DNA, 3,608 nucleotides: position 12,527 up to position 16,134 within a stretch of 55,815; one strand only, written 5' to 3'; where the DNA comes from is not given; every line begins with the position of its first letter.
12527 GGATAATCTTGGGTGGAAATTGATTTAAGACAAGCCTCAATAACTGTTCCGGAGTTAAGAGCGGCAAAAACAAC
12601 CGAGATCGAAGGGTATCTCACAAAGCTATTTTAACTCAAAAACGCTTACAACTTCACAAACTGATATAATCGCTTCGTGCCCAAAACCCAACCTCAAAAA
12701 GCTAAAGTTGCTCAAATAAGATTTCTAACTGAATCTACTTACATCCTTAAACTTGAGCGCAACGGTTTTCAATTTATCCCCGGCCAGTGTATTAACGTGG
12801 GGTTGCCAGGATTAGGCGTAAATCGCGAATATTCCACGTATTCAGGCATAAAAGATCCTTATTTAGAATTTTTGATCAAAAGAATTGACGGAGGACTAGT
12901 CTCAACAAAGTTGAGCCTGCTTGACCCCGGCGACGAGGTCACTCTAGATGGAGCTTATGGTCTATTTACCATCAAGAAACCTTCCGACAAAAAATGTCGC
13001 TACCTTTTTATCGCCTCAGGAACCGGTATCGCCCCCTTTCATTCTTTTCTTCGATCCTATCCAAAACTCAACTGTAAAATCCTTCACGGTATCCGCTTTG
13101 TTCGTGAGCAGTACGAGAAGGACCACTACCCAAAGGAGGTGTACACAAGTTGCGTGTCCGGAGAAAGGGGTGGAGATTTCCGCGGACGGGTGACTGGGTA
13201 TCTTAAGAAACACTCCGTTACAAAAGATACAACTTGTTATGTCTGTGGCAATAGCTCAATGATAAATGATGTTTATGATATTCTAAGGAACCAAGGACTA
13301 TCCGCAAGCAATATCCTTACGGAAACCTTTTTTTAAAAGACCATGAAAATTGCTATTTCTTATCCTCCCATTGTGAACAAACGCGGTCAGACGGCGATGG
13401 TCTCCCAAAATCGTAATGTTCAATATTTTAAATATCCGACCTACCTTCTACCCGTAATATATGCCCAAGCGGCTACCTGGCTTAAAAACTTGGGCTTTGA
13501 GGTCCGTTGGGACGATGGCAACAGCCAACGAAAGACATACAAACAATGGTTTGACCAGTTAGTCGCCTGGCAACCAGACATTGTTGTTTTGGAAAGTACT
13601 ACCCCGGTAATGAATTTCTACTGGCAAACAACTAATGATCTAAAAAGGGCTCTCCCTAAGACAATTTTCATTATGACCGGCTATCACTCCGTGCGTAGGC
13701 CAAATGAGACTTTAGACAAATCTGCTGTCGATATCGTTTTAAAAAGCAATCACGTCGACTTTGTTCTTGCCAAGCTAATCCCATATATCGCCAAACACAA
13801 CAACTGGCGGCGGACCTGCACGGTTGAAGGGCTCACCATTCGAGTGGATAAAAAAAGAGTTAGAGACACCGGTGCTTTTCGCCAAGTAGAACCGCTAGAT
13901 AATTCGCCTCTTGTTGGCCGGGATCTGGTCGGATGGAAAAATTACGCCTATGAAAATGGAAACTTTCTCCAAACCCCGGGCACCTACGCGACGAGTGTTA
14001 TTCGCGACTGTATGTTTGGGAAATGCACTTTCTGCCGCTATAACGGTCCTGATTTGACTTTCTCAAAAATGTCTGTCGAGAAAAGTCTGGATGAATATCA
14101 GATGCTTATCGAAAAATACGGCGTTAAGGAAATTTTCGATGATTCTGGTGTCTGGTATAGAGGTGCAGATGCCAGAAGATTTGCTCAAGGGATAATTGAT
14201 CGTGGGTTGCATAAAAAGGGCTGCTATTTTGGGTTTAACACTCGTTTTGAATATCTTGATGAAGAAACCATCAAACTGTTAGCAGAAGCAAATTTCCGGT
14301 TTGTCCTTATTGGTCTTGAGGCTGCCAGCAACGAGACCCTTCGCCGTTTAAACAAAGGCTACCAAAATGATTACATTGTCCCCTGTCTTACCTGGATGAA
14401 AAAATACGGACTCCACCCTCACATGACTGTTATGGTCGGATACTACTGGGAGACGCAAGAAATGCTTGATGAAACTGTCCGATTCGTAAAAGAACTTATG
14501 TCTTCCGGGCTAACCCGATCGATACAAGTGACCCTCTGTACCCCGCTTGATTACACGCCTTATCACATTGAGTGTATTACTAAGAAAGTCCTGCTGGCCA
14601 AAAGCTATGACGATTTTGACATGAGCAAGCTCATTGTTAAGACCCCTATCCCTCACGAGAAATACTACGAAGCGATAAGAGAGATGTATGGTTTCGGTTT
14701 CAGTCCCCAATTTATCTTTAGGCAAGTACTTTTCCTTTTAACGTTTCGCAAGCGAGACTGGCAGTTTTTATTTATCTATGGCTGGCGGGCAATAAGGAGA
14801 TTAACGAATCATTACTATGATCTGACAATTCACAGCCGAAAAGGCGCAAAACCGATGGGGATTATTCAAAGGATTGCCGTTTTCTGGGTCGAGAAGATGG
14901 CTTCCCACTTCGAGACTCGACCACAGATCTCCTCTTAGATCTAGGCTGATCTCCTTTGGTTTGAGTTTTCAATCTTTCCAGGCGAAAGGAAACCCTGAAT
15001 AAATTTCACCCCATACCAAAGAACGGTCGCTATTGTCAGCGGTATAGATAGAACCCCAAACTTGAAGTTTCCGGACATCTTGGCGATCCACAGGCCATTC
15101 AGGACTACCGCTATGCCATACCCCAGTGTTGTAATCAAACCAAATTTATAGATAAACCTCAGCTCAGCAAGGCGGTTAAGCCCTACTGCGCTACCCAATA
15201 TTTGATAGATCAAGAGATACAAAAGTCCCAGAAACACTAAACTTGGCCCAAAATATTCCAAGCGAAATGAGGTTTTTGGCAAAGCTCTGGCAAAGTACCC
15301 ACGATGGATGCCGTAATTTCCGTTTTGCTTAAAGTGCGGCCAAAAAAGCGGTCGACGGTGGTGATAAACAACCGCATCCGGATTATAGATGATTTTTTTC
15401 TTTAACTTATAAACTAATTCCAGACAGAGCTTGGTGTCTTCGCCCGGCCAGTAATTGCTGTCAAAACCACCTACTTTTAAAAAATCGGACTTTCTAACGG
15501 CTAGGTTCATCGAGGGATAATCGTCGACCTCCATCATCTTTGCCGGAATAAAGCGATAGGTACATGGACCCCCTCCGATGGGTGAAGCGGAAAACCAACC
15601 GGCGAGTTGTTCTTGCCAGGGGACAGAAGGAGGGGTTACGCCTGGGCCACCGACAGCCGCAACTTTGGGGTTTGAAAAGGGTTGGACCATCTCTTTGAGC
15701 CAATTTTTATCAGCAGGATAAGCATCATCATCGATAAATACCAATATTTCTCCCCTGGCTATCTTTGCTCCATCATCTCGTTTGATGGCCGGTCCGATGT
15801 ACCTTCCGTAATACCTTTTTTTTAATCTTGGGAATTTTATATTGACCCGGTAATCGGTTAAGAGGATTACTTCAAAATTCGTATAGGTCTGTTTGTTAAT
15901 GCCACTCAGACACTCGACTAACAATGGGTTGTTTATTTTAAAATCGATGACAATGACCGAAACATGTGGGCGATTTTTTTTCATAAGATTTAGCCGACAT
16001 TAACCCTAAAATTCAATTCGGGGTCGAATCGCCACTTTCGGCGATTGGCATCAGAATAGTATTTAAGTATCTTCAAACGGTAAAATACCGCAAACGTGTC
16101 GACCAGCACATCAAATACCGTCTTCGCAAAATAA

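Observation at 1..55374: One continuous >55 kb same-strand glycosylation super-cluster: 38 predicted glycosyltransferases among 46 genes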

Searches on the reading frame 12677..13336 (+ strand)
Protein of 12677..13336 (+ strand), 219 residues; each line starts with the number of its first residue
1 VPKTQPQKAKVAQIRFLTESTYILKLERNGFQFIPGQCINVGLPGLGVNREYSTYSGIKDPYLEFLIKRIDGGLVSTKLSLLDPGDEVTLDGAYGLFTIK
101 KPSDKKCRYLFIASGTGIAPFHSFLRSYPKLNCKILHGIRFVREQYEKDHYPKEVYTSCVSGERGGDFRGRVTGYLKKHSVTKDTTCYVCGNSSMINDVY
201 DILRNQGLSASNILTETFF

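Call 6: search_protein_families(library=pfam, proteins=[window:12677-13336:+], max_evalue=0.01)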
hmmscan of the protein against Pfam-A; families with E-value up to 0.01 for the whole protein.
window:12677-13336:+ (219 aa): 2 families
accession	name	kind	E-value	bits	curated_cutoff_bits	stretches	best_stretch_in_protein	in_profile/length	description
PF00970.30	FAD_binding_6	-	9.3e-08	32.8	21.1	1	11-97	4-97/99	Oxidoreductase FAD-binding domain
PF00175.26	NAD_binding_1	-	1.4e-07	32.6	22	1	111-199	1-107/109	Oxidoreductase NAD-binding domain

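Call 76: search_protein_families(library=pfam, proteins=[window:12677-13333:+], max_evalue=1)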
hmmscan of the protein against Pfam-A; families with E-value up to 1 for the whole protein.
window:12677-13333:+ (219 aa): 4 families
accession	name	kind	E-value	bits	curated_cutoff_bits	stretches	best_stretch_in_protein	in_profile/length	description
PF00970.30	FAD_binding_6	-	9.3e-08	32.8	21.1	1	11-97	4-97/99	Oxidoreductase FAD-binding domain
PF00175.26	NAD_binding_1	-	1.4e-07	32.6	22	1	111-199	1-107/109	Oxidoreductase NAD-binding domain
PF08030.17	NAD_binding_6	-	0.058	13.9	22.2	0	110-133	5-28/156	Ferric reductase NAD binding domain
PF22290.1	DmmA-like_N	-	0.11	13.4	33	1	105-213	17-124/124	Dimethylamine monooxygenase subunit DmmA-like, N-terminal domain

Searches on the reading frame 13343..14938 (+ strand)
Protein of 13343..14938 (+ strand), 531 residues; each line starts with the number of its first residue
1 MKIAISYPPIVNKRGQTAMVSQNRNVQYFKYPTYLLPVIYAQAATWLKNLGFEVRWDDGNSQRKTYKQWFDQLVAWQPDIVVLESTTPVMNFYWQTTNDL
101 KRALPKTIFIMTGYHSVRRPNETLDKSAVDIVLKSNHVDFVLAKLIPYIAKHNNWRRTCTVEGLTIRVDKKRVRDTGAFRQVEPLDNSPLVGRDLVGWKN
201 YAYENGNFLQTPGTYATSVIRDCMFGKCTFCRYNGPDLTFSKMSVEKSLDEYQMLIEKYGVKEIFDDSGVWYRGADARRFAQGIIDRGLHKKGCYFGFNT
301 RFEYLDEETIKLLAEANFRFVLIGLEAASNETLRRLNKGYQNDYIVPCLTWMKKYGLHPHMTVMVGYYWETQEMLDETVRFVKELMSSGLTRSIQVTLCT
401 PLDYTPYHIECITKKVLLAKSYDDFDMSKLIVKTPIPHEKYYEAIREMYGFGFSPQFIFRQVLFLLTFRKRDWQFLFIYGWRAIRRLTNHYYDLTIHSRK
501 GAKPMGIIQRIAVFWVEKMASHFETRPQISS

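Call 6: search_protein_families(library=pfam, proteins=[window:13343-14938:+], max_evalue=0.01)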
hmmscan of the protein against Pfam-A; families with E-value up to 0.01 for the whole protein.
window:13343-14938:+ (531 aa): 2 families
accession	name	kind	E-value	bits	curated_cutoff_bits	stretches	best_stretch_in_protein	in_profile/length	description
PF04055.27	Radical_SAM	-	8.3e-17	62.3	29.5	1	219-382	3-166/166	Radical SAM superfamily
PF02310.24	B12-binding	-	3.2e-05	24.2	32.1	1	44-132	21-109/121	B12 binding domain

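Call 23: search_protein_families(library=ncbifam, proteins=[window:13343-14938:+], max_evalue=0.01)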
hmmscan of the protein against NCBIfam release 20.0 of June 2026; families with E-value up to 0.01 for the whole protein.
window:13343-14938:+ (531 aa): 22 families
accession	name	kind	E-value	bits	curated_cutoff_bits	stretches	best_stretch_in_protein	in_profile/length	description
TIGR03471.1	HpnJ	equivalog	7.3e-28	97.7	577.6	1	18-463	20-444/472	hopanoid biosynthesis associated radical SAM protein HpnJ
TIGR02026.1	BchE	equivalog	8.1e-26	90.9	481.35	1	37-484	22-455/497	magnesium-protoporphyrin IX monomethyl ester anaerobic oxidative cyclase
TIGR04479.1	bcpD_PhpK_rSAM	subfamily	1.2e-13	50.3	600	1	219-384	246-408/504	PhpK family radical SAM P-methyltransferase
TIGR03975.1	rSAM_ocin_1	subfamily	2.5e-12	46.1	281.85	1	78-385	129-430/606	RiPP maturation radical SAM C-methyltransferase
TIGR04367.1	HpnR_B12_rSAM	equivalog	3.3e-12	45.7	650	1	37-444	22-404/490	hopanoid C-3 methylase HpnR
TIGR04013.1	B12_SAM_MJ_1487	hypoth_equivalog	6.8e-12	44.9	251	1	295-408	239-354/382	TIGR04013 family B12-binding domain/radical SAM domain-containing protein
TIGR04072.2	rSAM_ladder_B12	equivalog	5.3e-11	41.8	360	1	219-388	185-352/443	lipid biosynthesis B12-binding/radical SAM protein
NF050148.1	rSAM_ApyD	equivalog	6.3e-11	41.4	750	1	58-387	55-368/645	RiPP biosynthesis radical SAM protein ApyD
NF038361.1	rSAM_Sden_1168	equivalog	2.9e-10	39.3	575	1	99-387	163-453/560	Sden_1168 family B12-binding radical SAM P-methyltransferase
TIGR04295.1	B12_rSAM_oligo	hypoth_equivalog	2.4e-09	36.4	400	1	31-338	19-314/422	TIGR04295 family B12-binding domain-containing radical SAM protein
TIGR04014.1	B12_SAM_MJ_0865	equivalog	3e-07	29.6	360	1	300-387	251-338/434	methyl-coenzyme M reductase glutamine C-methyltransferase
TIGR01212.1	TIGR01212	equivalog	3.5e-06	26.4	180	1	298-388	114-208/302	tRNA modification radical SAM protein MnmL/YtqA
TIGR01579.1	MiaB-like-C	equivalog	1.5e-05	24.5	357.05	1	305-386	234-319/416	tRNA (N(6)-L-threonylcarbamoyladenosine(37)-C(2))-methylthiotransferase MtaB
TIGR04385.1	B12_rSAM_cofa1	equivalog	3.1e-05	23.4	450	1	38-385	21-364/438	B12 lower ligand biosynthesis radical SAM protein BzaD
NF033070.1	rSAM_AprD4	equivalog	0.00019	20.5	500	1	170-411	154-390/456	AprD4 family radical SAM diol-dehydratase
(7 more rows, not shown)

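Call 26: find_related_loci(query=window:13343-14938:+, collection=genome_contigs, flank=10000)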
Query window:13343-14938:+ (531 aa) in genome_contigs; peptide patterns used: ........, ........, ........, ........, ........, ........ (x = any residue, [..] = any of these).
55 stretches matched a pattern; 41 encode a relative of the query (tblastn E <= 1e-3); 41 distinct loci.
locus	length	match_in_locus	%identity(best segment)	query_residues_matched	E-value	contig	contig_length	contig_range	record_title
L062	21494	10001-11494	78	1-498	0e+0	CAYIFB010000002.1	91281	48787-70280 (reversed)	MAG TPA_asm: uncultured Gammaproteobacteria bacterium isolate ERP119705_co19_135 genome assembly, contig: NODE_89_length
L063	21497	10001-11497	77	1-499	0e+0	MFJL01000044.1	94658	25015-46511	MAG: Candidatus Gottesmanbacteria bacterium RIFCSPHIGHO2_02_FULL_39_11 rifcsphigho2_02_scaffold_877, whole genome shotgu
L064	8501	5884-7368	77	1-495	0e+0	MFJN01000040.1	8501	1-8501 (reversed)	MAG: Candidatus Gottesmanbacteria bacterium RIFCSPHIGHO2_02_FULL_40_13 rifcsphigho2_02_scaffold_44849, whole genome shot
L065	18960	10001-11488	77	1-496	0e+0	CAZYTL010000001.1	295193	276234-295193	MAG TPA_asm: uncultured Gammaproteobacteria bacterium isolate SRP323688_co1_138 genome assembly, contig: NODE_51_length_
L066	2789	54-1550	75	1-499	0e+0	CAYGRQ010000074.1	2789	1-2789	MAG TPA_asm: uncultured Pseudomonadales bacterium isolate ERP118353_co1_126 genome assembly, contig: NODE_22278_length_2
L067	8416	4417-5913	74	1-499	0e+0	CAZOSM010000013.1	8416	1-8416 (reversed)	MAG TPA_asm: uncultured Gammaproteobacteria bacterium isolate SRP144015_co1_109 genome assembly, contig: NODE_3746_lengt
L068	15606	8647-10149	75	1-500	0e+0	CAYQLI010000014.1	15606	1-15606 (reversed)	MAG TPA_asm: uncultured Pseudomonadales bacterium isolate SRP119689_co1_317 genome assembly, contig: NODE_5311_length_15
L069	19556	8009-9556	71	1-521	0e+0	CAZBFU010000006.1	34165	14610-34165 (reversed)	MAG TPA_asm: uncultured Pseudomonadales bacterium isolate SRP342105_co1_165 genome assembly, contig: NODE_1611_length_34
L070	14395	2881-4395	75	1-500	0e+0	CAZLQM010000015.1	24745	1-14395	MAG TPA_asm: uncultured Gammaproteobacteria bacterium isolate SRP107338_co1_111 genome assembly, contig: NODE_1714_lengt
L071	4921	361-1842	75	1-495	0e+0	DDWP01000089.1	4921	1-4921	MAG TPA_asm: Candidatus Shapirobacteria bacterium UBA2283 UBA2283_contig_40725, whole genome shotgun sequence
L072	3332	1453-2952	73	1-499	0e+0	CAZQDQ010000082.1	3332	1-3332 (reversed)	MAG TPA_asm: uncultured Pseudomonadales bacterium isolate SRP192515_co1_369 genome assembly, contig: NODE_33905_length_3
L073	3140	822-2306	74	1-495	0e+0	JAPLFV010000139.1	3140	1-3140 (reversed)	MAG: Proteobacteria bacterium isolate LacPavin_0818_WC50_MAG_42_9 LacPavin_0818_WC50_scaffold_211664, whole genome shotg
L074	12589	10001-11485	74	1-495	0e+0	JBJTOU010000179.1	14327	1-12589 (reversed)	MAG: Planctomycetia bacterium isolate samp_4449_semibin_290 samp_4449_1821679, whole genome shotgun sequence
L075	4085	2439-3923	74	1-495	0e+0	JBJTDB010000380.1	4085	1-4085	MAG: Planctomycetia bacterium isolate samp_4326_VAMB_363 samp_4326_2256016, whole genome shotgun sequence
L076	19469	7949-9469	72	1-507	0e+0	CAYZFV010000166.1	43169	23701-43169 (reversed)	MAG TPA_asm: uncultured Candidatus Kuenenia sp. isolate SRP067234_co1_263 genome assembly, contig: k99_994924, whole gen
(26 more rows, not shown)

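Call 91: search_solved_structures(query=window:13343-14935:+, max_evalue=0.001)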
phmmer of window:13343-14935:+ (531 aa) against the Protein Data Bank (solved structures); distinct sequences matched with E-value up to 0.001: 0.

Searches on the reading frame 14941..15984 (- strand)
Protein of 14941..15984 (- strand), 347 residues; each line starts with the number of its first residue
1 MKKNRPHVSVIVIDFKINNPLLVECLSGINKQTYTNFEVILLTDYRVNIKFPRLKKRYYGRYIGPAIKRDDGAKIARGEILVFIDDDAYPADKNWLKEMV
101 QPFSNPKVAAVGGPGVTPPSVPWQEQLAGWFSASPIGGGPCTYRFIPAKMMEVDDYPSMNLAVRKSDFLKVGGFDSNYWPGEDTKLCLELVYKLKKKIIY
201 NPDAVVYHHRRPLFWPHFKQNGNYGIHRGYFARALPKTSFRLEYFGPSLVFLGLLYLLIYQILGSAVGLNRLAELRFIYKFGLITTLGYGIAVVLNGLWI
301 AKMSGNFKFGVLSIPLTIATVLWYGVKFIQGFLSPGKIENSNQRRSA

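Call 6: search_protein_families(library=pfam, proteins=[window:14941-15984:-], max_evalue=0.01)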
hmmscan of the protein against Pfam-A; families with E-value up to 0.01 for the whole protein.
window:14941-15984:- (347 aa): 4 families
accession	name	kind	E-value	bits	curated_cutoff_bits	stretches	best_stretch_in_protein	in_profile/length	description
PF00535.33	Glycos_transf_2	-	1.3e-11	45.1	23.3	1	11-114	2-115/168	Glycosyl transferase family 2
PF13641.12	Glyco_tranf_2_3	-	1.4e-07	32.3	27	1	6-114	1-122/230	Glycosyltransferase like family 2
PF13632.12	Glyco_trans_2_3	-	1.1e-06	29.1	27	1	81-290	2-195/198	Glycosyl transferase family group 2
PF10111.15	Glyco_tranf_2_2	-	0.00014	21.9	27.3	0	158-214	165-223/276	Glycosyltransferase like family 2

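Call 22: search_protein_families(library=ncbifam, proteins=[window:14941-15984:-], max_evalue=0.001)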
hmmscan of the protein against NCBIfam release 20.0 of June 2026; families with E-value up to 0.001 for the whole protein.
window:14941-15984:- (347 aa): 7 families
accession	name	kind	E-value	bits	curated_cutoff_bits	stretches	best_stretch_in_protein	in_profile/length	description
TIGR03965.1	mycofact_glyco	equivalog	2.4e-27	95.9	280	1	61-259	138-332/467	mycofactocin biosynthesis glycosyltransferase MftF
NF041394.1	GtaseAglG_Halo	equivalog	3.3e-18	66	440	1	7-209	2-216/304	glucosyl-dolichyl phosphate glucuronosyltransferase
NF041875.1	EPS_EpsD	equivalog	6.4e-17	61.9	370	1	20-227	12-226/325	exopolysaccharide biosynthesis glycosyltransferase EpsD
NF038302.1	EPS_HpsE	equivalog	6.6e-06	25.3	300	1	61-209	70-223/307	hormogonium polysaccharide biosynthesis glycosyltransferase HpsE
NF038299.1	EPS_HpsN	equivalog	1.2e-05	24.4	425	1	6-113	1-117/317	hormogonium polysaccharide biosynthesis glycosyltransferase HpsN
TIGR03937.1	PgaC_IcaA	equivalog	4.5e-05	22.6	422.3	1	3-113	42-161/407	poly-beta-1,6-N-acetyl-D-glucosamine synthase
TIGR04283.1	glyco_like_mftF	equivalog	0.00049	19.8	182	0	161-211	141-188/221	TIGR04283 family arsenosugar biosynthesis glycosyltransferase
